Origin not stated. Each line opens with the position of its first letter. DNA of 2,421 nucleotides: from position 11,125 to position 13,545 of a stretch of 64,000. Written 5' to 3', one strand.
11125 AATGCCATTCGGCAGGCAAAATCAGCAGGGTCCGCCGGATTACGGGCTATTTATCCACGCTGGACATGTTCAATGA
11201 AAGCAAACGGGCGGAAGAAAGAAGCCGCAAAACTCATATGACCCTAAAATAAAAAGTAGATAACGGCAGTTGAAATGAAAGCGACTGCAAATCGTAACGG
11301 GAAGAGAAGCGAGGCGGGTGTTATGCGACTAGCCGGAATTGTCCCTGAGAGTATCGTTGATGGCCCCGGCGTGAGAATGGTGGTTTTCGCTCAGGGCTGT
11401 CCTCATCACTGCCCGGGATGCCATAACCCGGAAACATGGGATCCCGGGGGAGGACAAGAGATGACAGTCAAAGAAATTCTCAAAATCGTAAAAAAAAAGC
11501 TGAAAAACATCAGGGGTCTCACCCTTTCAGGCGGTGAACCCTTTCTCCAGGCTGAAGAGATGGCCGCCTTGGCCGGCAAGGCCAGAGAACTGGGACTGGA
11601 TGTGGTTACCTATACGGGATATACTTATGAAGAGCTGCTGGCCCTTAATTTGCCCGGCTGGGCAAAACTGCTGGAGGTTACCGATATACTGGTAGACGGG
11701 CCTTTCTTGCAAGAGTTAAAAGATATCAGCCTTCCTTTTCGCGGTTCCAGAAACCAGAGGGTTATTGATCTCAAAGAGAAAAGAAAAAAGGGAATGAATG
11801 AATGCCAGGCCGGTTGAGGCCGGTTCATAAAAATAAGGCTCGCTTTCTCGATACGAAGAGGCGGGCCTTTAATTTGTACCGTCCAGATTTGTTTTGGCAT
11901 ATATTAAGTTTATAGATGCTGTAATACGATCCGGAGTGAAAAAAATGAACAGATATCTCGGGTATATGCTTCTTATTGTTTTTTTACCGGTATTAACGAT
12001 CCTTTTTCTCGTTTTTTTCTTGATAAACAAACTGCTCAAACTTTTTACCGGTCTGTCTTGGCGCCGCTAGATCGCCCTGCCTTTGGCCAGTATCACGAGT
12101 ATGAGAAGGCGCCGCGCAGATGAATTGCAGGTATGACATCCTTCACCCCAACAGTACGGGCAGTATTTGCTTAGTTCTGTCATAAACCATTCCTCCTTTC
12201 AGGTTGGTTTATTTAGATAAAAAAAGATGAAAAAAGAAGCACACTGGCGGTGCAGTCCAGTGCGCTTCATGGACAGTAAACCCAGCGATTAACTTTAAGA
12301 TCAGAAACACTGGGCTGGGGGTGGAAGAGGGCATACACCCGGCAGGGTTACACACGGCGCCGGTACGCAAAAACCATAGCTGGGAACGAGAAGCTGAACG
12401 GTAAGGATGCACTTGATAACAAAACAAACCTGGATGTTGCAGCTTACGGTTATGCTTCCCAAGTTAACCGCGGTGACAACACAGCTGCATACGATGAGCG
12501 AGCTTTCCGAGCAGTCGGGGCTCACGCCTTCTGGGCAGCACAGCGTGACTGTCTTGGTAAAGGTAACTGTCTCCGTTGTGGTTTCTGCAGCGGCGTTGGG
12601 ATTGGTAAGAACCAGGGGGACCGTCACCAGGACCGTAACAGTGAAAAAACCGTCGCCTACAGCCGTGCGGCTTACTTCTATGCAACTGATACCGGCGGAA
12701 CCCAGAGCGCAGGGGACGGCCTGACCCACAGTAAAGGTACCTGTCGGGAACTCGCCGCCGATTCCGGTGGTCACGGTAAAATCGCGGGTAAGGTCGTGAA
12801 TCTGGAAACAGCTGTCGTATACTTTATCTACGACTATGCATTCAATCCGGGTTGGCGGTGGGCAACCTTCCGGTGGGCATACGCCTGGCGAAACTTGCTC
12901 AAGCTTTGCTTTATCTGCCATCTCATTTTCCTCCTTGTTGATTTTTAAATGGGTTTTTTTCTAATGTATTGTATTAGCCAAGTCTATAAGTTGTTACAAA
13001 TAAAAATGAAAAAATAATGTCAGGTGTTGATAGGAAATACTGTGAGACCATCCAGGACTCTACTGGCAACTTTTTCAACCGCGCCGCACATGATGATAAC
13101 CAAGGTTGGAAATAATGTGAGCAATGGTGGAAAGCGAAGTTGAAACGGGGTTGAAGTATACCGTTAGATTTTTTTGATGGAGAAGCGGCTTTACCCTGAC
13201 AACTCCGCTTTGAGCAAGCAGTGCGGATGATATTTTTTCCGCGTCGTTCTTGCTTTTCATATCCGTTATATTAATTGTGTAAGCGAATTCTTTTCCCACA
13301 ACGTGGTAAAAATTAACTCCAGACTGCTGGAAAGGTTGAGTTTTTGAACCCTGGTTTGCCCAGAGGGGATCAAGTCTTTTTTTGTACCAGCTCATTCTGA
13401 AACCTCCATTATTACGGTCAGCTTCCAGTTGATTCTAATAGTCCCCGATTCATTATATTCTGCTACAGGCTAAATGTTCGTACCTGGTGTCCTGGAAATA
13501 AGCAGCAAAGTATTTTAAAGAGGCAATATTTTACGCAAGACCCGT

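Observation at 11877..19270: Candidate undescribed late-sporulation spore-surface island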

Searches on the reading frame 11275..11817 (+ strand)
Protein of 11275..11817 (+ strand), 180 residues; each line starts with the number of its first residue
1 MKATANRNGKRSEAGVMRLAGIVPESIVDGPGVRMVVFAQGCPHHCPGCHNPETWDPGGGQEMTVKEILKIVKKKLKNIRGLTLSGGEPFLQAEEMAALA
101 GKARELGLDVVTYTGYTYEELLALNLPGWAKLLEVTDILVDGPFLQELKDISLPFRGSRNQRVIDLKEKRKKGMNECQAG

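Call 98: search_protein_families(library=pfam, proteins=[window:11275-11817:+], max_evalue=0.001)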
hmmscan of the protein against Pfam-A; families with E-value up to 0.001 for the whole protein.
window:11275-11817:+ (180 aa): 2 families
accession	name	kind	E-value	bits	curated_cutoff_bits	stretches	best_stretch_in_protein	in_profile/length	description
PF13353.11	Fer4_12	-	5.8e-42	143.7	22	1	28-164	1-137/137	4Fe-4S single cluster domain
PF04055.27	Radical_SAM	-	8.3e-13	49.3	29.5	1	37-122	2-94/166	Radical SAM superfamily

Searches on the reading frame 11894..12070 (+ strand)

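Call 3: search_protein_families(library=pfam, proteins=[window:11894-12070:+], max_evalue=0.1)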
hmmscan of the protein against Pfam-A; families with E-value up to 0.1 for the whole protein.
window:11894-12070:+ (58 aa): 1 family
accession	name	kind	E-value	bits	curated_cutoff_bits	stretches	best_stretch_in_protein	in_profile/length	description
PF22227.1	DNA_pol3_gamma_R_C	-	0.073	14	26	1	2-30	53-81/84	DNA polymerase III gamma subunit-related, C-terminal domain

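Call 4: search_protein_families(library=ncbifam, proteins=[window:11894-12070:+], max_evalue=0.1)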
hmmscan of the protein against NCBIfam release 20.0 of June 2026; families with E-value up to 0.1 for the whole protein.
window:11894-12070:+ (58 aa): 0 families

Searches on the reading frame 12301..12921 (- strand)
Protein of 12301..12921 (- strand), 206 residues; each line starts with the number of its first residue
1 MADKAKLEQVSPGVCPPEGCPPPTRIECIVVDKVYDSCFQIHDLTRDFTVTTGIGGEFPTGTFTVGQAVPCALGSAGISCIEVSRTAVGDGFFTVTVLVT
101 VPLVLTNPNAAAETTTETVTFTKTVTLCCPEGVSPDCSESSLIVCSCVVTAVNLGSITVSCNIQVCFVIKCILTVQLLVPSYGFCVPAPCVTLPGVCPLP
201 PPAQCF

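Call 3: search_protein_families(library=pfam, proteins=[window:12301-12921:-], max_evalue=0.1)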
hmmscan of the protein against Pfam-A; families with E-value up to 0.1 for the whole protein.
window:12301-12921:- (206 aa): 0 families

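Call 4: search_protein_families(library=ncbifam, proteins=[window:12301-12921:-], max_evalue=0.1)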
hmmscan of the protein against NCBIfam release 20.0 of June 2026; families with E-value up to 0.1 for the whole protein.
window:12301-12921:- (206 aa): 1 family
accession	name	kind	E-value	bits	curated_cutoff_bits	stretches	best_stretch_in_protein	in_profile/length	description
NF052457.1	spore_BMQ0737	equivalog_domain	1.7e-06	28.4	71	1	28-205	2-193/199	BMQ_0737 family morphogenetic spore coat protein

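Call 21: find_homologous_proteins(query=window:12301-12921:-)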
Query window:12301-12921:- (206 aa): 167 proteins with E <= 0.001 among 333 candidates; the best 120 are listed.
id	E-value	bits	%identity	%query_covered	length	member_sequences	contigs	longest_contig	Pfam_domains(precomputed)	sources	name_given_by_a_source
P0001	5.6e-120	417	93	100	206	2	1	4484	-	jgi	-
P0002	4.0e-108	378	82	100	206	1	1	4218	-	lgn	-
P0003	6.8e-108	378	82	100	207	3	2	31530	-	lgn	-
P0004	1.0e-102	361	79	100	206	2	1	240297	-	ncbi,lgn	-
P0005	1.3e-98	347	76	100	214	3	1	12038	-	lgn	-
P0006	3.1e-90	320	73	100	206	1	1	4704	-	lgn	-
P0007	1.9e-88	314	72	97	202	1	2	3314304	-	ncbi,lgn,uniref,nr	ncbi:hypothetical protein [Zhaonella formicivorans]|uniref:hypothetical protein n=1 Tax=Zhaonella fo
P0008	3.2e-87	310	73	97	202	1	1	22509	-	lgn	-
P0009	8.7e-87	309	71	100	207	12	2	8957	-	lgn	-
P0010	3.4e-86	307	74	98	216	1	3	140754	-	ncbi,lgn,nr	ncbi:MAG: hypothetical protein PWP65_13 [Clostridia bacterium]|nr:hypothetical protein [Clostridia b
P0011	7.4e-85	302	72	96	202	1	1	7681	-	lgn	-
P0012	7.7e-85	302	69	98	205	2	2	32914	-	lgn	-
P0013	3.0e-84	300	67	97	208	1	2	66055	-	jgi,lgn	-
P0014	8.5e-84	299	68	99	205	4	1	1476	-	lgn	-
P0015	2.1e-83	298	69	97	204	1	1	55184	-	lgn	-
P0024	9.0e-81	289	67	100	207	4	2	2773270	-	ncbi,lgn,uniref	ncbi:hypothetical protein [Moorella sp. ACPs]|uniref:hypothetical protein n=1 Tax=Neomoorella carbon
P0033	1.6e-78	282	66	100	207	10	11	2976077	-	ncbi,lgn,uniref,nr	ncbi:hypothetical protein MTHERMOG20_03710 [Moorella thermoacetica]|uniref:Uncharacterized protein n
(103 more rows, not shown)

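Call 27: search_protein_families(library=pfam, alignment_id=A1, max_evalue=1)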
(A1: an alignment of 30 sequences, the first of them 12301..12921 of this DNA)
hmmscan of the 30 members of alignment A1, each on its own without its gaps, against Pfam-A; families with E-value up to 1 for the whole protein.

A. member 1, window:12301-12921:- (206 aa): 0 families

B. families by the number of members that match (of 30 scanned): 10 families
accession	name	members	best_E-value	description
PF02601.20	Exonuc_VII_L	1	0.012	Exonuclease VII, large subunit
PF12072.13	RNase_Y_N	1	0.015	RNase Y N-terminal region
PF03153.18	TFIIA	1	0.036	Transcription factor IIA, alpha/beta subunit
PF23067.1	MG280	1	0.24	Uncharacterised protein MG280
PF02684.21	LpxB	1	0.25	Lipid-A-disaccharide synthetase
PF00319.23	SRF-TF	1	0.36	SRF-type transcription factor (DNA-binding and dimerisation domain)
PF00261.25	Tropomyosin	1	0.39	Tropomyosin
PF05549.16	Allexi_40kDa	1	0.64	Allexivirus 40kDa protein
PF02993.19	MCPVI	1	0.86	Minor capsid protein VI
PF10186.14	ATG14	1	0.97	Vacuolar sorting 38 and autophagy-related subunit 14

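Call 28: search_solved_structures(query=A1, max_evalue=10)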
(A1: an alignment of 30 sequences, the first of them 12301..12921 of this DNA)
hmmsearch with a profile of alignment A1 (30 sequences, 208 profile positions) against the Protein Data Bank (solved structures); distinct sequences matched with E-value up to 10: 2.
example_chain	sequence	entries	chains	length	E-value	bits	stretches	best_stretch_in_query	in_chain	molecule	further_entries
8j5k_Z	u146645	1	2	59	0.84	12.3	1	94-124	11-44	PsbZ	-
6jlu_Z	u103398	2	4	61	0.88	12.3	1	94-124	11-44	PsbZ | Photosystem II reaction center protein Z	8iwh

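Call 43: predict_structure(alignment_id=A1)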
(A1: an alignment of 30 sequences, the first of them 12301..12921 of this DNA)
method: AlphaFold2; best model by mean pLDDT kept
length: 206 residues; sequences in the alignment: 30
mean_pLDDT: 82.0   pTM: 0.68
mean pLDDT of the five models: 82.0, 78.9, 77.8, 76.9, 76.2
residues with pLDDT >= 90: 131; 70-90: 23; 50-70: 16; < 50: 36
segments of 3 or more residues with pLDDT < 50: 1-11, 182-206
pLDDT, mean of each block of 10 residues (from residue 1): 43 62 69 89 96 92 96 96 95 95 97 96 94 92 97 96 97 79 46 41 34
secondary structure, 60 per line:
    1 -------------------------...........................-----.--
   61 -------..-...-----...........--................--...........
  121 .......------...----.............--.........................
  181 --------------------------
elements in order: E26-52 E71-73 E79-89 E92-107 E110-127 E134-136 E141-153 E156-180

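Call 47: fold_search(model_id=the predicted structure, library=pdb)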
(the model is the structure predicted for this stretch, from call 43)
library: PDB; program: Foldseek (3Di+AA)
matches with E <= 10: 1167; with E <= 0.001: 0
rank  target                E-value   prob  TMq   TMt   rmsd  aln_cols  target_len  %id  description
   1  7ofh_A                2.7e-02  0.66  0.23  0.21  16.4       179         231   12  CryoEM structure of the outer membrane secretin pore pIV from the f1 filamentous bacteriophage. (released 2021-11-03)
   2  5w5p                  7.5e-02  0.10  0.12  0.06  16.4       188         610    8  Crystal structure of Acinetobacter baumannii phage AM24 tailspike protein (released 2018-12-19)
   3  4ytx_H                9.2e-02  0.12  0.14  0.15  17.3       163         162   10  Crystal structure of Ups1-Mdm35 complex with PA (released 2015-08-12)
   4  6h03_B                9.2e-02  0.03  0.10  0.04  39.7       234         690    7  OPEN CONFORMATION OF THE MEMBRANE ATTACK COMPLEX (released 2018-12-19)
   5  1qj9                  1.1e-01  0.13  0.16  0.20  17.5       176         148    7  CRYSTAL STRUCTURE OF THE OUTER MEMBRANE PROTEIN OMPX FROM ESCHERICHIA COLI (released 1999-10-06)
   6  1fx3_C                1.3e-01  0.16  0.14  0.17  11.2       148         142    9  CRYSTAL STRUCTURE OF H. INFLUENZAE SECB (released 2000-12-06)
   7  6h03_F                1.4e-01  0.03  0.12  0.05  37.5       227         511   10  OPEN CONFORMATION OF THE MEMBRANE ATTACK COMPLEX (released 2018-12-19)
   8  5jqm_A                1.5e-01  0.33  0.20  0.18  17.7       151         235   10  Crystal Structure of Phosphatidic acid Transporter Ups1/Mdm35 Void of Bound Phospholipid from Saccharomyces Cerevisiae (released 2017-07-12)
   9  3wvf_A                1.5e-01  0.09  0.13  0.08  21.6       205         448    8  Crystal structure of YidC from Escherichia coli (released 2014-12-17)
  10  9nh1_B                1.5e-01  0.05  0.12  0.10  15.8       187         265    6  In situ cryo-EM structure of porin I of the Legionella Dot/Icm T4SS machine (released 2025-09-17)
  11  5jqm_C                1.6e-01  0.33  0.21  0.19  18.1       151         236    9  Crystal Structure of Phosphatidic acid Transporter Ups1/Mdm35 Void of Bound Phospholipid from Saccharomyces Cerevisiae (released 2017-07-12)
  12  8hdr_G                1.6e-01  0.03  0.09  0.11  19.9       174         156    9  Cyanophage Pam3 neck (released 2023-02-01)
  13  9oum_E                1.7e-01  0.38  0.18  0.18  12.9       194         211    9  Native GABA-A receptor from rat cerebella, beta2-alpha1-beta1-alpha6-gamma2 subtype, in complex with GABA and PZ-II-02 (released 2026-02-18)
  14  8jvb_A                1.8e-01  0.25  0.20  0.13  14.9       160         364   11  Cryo-EM structure of the Type II secretion system protein from Acidithiobacillus caldus (released 2024-07-03)
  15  3otl_A                1.9e-01  0.30  0.20  0.26  15.9       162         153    9  Three-dimensional Structure of the putative uncharacterized protein from Rhizobium leguminosarum at the resolution 1.9 (released 2010-09-22)
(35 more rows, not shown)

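Call 70: list_cluster_members(proteins=[P0033, P0024])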
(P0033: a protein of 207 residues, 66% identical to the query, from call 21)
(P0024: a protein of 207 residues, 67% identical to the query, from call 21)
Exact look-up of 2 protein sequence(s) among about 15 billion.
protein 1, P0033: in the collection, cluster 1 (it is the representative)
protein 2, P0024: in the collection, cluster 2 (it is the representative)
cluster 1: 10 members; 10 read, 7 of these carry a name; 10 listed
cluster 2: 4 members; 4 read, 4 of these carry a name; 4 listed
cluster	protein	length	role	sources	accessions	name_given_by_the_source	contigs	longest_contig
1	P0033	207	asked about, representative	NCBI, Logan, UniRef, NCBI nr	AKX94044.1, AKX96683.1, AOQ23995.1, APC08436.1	hypothetical protein MTHERMOG20_03710 [Moorella thermoacetica] | Uncharacterized protein n=2 Tax=Neomoorella thermoacetica TaxID=1525 ... | hypothetical protein [Moorella thermoacetica]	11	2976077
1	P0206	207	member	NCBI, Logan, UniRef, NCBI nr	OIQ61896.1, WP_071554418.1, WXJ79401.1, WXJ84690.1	hypothetical protein MTCOM_12400 [Moorella thermoacetica] | hypothetical protein n=1 Tax=Neomoorella thermoacetica TaxID=1525 RepID=UPI0008FB9F4C | hypothetical protein [Moorella thermoacetica]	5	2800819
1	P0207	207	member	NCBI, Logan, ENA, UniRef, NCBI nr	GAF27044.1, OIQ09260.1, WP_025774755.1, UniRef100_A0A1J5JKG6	hypothetical protein MTY_2385 [Moorella thermoacetica Y72] | SipL SPOCS domain-containing protein n=2 Tax=Neomoorella thermoacetica TaxID=1525 ... | hypothetical protein [Moorella thermoacetica]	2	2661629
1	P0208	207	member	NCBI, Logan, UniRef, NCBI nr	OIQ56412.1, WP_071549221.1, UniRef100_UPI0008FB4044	hypothetical protein [Neomoorella thermoacetica] | hypothetical protein n=1 Tax=Neomoorella thermoacetica TaxID=1525 RepID=UPI0008FB4044 | hypothetical protein [Moorella thermoacetica]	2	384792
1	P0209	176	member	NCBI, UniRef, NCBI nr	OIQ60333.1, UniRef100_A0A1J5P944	hypothetical protein MOTE_07350 [Moorella thermoacetica] | SipL SPOCS domain-containing protein n=1 Tax=Neomoorella thermoacetica TaxID=1525 ...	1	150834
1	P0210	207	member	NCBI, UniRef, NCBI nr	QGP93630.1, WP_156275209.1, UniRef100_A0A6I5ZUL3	hypothetical protein MGLY_30500 [Neomoorella glycerini] | Uncharacterized protein n=1 Tax=Neomoorella glycerini TaxID=55779 RepID=A0A6I5ZUL3_9FIRM | hypothetical protein [Moorella glycerini]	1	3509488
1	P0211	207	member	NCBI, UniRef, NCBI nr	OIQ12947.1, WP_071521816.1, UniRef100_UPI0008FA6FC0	hypothetical protein [Neomoorella thermoacetica] | hypothetical protein n=1 Tax=Neomoorella thermoacetica TaxID=1525 RepID=UPI0008FA6FC0 | hypothetical protein [Moorella thermoacetica]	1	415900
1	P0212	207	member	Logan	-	-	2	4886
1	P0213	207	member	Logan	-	-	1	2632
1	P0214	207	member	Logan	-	-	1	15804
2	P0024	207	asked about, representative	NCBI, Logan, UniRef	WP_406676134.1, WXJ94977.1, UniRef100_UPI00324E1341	hypothetical protein [Moorella sp. ACPs] | hypothetical protein n=1 Tax=Neomoorella carbonis TaxID=3062783 RepID=UPI00324E1341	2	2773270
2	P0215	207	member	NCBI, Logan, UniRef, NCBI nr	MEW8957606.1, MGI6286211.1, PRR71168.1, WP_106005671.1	hypothetical protein MHOCP_13140 [Moorella humiferrea] | SipL SPOCS domain-containing protein n=1 Tax=Neomoorella humiferrea TaxID=676965 ... | hypothetical protein [Moorella humiferrea]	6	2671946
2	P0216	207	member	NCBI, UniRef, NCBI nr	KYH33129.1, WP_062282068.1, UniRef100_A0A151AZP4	hypothetical protein [Neomoorella mulderi] | Uncharacterized protein n=1 Tax=Moorella mulderi DSM 14980 TaxID=1122241 ... | hypothetical protein [Moorella mulderi]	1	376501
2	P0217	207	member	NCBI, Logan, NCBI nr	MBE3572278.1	MAG: hypothetical protein IMW95_04950 [Moorella humiferrea] | hypothetical protein [Moorella humiferrea]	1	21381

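Call 75: find_encoding_contigs(protein=P0033, flank=10000, max_places=2)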
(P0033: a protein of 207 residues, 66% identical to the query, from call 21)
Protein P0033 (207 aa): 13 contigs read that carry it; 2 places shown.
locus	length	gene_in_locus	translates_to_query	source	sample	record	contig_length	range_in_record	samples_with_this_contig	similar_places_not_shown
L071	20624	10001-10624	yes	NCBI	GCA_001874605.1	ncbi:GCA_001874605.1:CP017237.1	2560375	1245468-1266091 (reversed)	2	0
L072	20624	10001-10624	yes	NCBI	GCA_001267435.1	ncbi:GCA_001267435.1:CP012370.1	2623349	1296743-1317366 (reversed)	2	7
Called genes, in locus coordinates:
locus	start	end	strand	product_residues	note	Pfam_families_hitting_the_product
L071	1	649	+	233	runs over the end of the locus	-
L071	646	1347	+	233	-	PF01209:Ubie_methyltran, PF13489:Methyltransf_23, PF01135:PCMT (weak), PF13847:Methyltransf_31, PF08241:Methyltransf_11, PF08242:Methyltransf_12, PF13649:Methyltransf_25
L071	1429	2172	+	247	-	PF00902:TatC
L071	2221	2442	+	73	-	PF02416:TatA_B_E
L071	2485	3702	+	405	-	PF00350:Dynamin_N (faint), PF01926:MMR_HSR1, PF02421:FeoB_N, PF00009:GTP_EFTU (weak), PF18128:HydF_dimer, PF18133:HydF_tetramer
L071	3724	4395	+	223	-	PF03692:CxxCxxCC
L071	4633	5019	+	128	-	PF02142:MGS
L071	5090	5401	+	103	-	PF22263:DUF6951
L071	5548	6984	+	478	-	PF00206:Lyase_1, PF10415:FumaraseC_C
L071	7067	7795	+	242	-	PF01520:Amidase_3, PF00395:SLH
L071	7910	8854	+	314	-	PF23446:LysM1_NFP_LYK (faint), PF23472:LysM2_CERK1_LYK3_4_5 (faint), PF01476:LysM, PF23462:LysM3_NFP (faint), PF23577:LysM_RLK (faint), PF01476:LysM, PF23473:LysM3_LYK4_5 (weak), PF01476:LysM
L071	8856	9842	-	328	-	-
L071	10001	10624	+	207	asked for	-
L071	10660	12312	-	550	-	-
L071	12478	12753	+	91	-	-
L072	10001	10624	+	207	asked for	-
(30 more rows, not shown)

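Call 83: find_related_loci(query=A1, collection=genome_contigs, flank=9000)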
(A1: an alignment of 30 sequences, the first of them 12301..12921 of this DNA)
Query A1 (206 aa) in genome_contigs; peptide patterns used: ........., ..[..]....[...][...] (x = any residue, [..] = any of these).
161 stretches matched a pattern; 118 encode a relative of the query (tblastn E <= 1e-3); the best 80 are kept; 80 distinct loci.
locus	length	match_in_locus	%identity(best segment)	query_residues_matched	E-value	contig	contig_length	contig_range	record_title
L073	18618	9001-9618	80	1-206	1e-106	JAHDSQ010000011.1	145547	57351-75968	MAG: Clostridia bacterium isolate SV3-B7.1 k141_2847, whole genome shotgun sequence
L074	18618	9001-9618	79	1-206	4e-105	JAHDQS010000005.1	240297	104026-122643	MAG: Clostridia bacterium isolate SM3-B6.2 k141_69295, whole genome shotgun sequence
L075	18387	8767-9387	71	1-206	4e-89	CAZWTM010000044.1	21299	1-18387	MAG TPA_asm: uncultured Peptococcaceae bacterium isolate binchicken_co193_91 genome assembly, contig: NODE_1236_length_2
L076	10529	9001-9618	67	1-206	2e-88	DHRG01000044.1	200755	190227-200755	MAG TPA_asm: Peptococcaceae bacterium UBA5318 UBA5318_contig_638, whole genome shotgun sequence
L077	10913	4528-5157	70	1-206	4e-88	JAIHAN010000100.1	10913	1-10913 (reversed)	MAG: Peptococcaceae bacterium isolate M1_7_4_bin.22 scaffold_1487, whole genome shotgun sequence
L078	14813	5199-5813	70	4-206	1e-86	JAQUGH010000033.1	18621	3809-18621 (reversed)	MAG: Clostridia bacterium isolate STCSWMC_22 NODE_7583_length_18621_cov_4.800314_ST_CSWMC, whole genome shotgun sequence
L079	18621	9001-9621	68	1-206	5e-86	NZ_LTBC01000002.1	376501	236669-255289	Moorella mulderi DSM 14980 MOMU_contig000002, whole genome shotgun sequence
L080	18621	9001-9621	68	1-206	8e-86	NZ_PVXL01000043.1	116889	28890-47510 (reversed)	Neomoorella stamsii strain DSM 26217 MOST_contig000043, whole genome shotgun sequence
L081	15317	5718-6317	65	1-206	1e-83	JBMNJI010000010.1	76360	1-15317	MAG: Peptococcia bacterium isolate SBF912LR0HQ0154 contig_34559, whole genome shotgun sequence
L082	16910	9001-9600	67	1-206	3e-83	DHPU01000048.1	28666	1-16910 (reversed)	MAG TPA_asm: Peptococcaceae bacterium UBA5356 UBA5356_contig_6377, whole genome shotgun sequence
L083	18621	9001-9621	67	1-206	2e-82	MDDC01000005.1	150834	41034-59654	Moorella thermoacetica strain DSM 21394 MOTE_contig000005, whole genome shotgun sequence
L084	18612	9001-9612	67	1-206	8e-82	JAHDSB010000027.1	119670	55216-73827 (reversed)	MAG: Clostridia bacterium isolate SV3-B14.1 k141_63489, whole genome shotgun sequence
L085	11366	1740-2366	63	1-206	9e-81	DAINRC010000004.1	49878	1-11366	MAG TPA_asm: Bacillota bacterium isolate CTOTU24187 NODE_5_length_49878_cov_7.559541, whole genome shotgun sequence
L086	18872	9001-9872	66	1-206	1e-80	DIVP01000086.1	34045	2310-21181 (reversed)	MAG TPA_asm: Peptococcaceae bacterium UBA6129 UBA6129_contig_41081, whole genome shotgun sequence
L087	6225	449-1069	66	2-206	2e-80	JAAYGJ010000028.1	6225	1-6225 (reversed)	MAG: Clostridia bacterium isolate AS09scLD_21 45612_AS09, whole genome shotgun sequence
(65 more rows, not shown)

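Call 87: search_protein_families(library=ncbifam, alignment_id=A1, max_evalue=0.01)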
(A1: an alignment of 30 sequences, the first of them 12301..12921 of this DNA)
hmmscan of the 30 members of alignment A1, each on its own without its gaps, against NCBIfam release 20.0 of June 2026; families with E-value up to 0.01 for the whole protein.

A. member 1, window:12301-12921:- (206 aa): 1 family
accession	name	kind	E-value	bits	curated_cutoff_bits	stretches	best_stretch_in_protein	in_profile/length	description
NF052457.1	spore_BMQ0737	equivalog_domain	1.7e-06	28.4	71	1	28-205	2-193/199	BMQ_0737 family morphogenetic spore coat protein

B. families by the number of members that match (of 30 scanned): 3 families
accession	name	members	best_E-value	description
NF052457.1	spore_BMQ0737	25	3.2e-11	BMQ_0737 family morphogenetic spore coat protein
NF047368.1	collar_FlbB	1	0.00034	periplasmic-type flagellar collar protein FlbB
NF033551.1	transpos_IS1182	1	0.0025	IS1182 family transposase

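Call 92: find_encoding_contigs(protein=P0001, flank=5000, max_places=2)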
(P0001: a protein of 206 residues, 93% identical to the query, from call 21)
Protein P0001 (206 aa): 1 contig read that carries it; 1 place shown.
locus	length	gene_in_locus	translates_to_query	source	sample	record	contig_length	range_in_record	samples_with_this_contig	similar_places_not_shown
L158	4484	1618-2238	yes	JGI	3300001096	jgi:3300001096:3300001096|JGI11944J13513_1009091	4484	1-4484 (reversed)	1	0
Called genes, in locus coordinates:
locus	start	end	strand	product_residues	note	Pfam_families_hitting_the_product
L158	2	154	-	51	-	?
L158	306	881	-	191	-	PF00188:CAP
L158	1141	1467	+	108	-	PF00403:HMA (weak)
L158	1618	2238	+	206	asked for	-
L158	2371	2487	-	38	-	-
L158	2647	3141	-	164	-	PF13353:Fer4_12, PF04055:Radical_SAM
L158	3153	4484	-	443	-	?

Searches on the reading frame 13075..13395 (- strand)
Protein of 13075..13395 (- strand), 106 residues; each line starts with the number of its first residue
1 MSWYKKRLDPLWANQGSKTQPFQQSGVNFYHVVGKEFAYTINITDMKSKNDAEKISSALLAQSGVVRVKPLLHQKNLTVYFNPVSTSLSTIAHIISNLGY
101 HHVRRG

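Call 3: search_protein_families(library=pfam, proteins=[window:13075-13395:-], max_evalue=0.1)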
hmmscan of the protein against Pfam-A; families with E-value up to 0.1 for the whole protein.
window:13075-13395:- (106 aa): 1 family
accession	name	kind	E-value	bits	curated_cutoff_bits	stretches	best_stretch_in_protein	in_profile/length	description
PF00403.32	HMA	-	9.1e-06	26.4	24.8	1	40-101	1-62/62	Heavy-metal-associated domain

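Call 4: search_protein_families(library=ncbifam, proteins=[window:13075-13395:-], max_evalue=0.1)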
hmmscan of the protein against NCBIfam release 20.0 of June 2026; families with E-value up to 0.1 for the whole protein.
window:13075-13395:- (106 aa): 4 families
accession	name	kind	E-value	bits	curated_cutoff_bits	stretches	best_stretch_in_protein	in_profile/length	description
NF033556.1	MerTP_fusion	equivalog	4e-05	23.3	180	1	39-101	122-184/186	mercuric transport protein MerTP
NF033794.2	chaper_CopZ_Eh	exception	0.00016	21.7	95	1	40-101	3-64/68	copper chaperone CopZ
NF033795.1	chaper_CopZ_Bs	exception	0.00038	20.6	91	1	40-101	3-64/66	copper chaperone CopZ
NF047536.1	Cu_chaper_CsoZ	equivalog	0.01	16.2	77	1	40-101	4-64/66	putative copper chaperone CsoZ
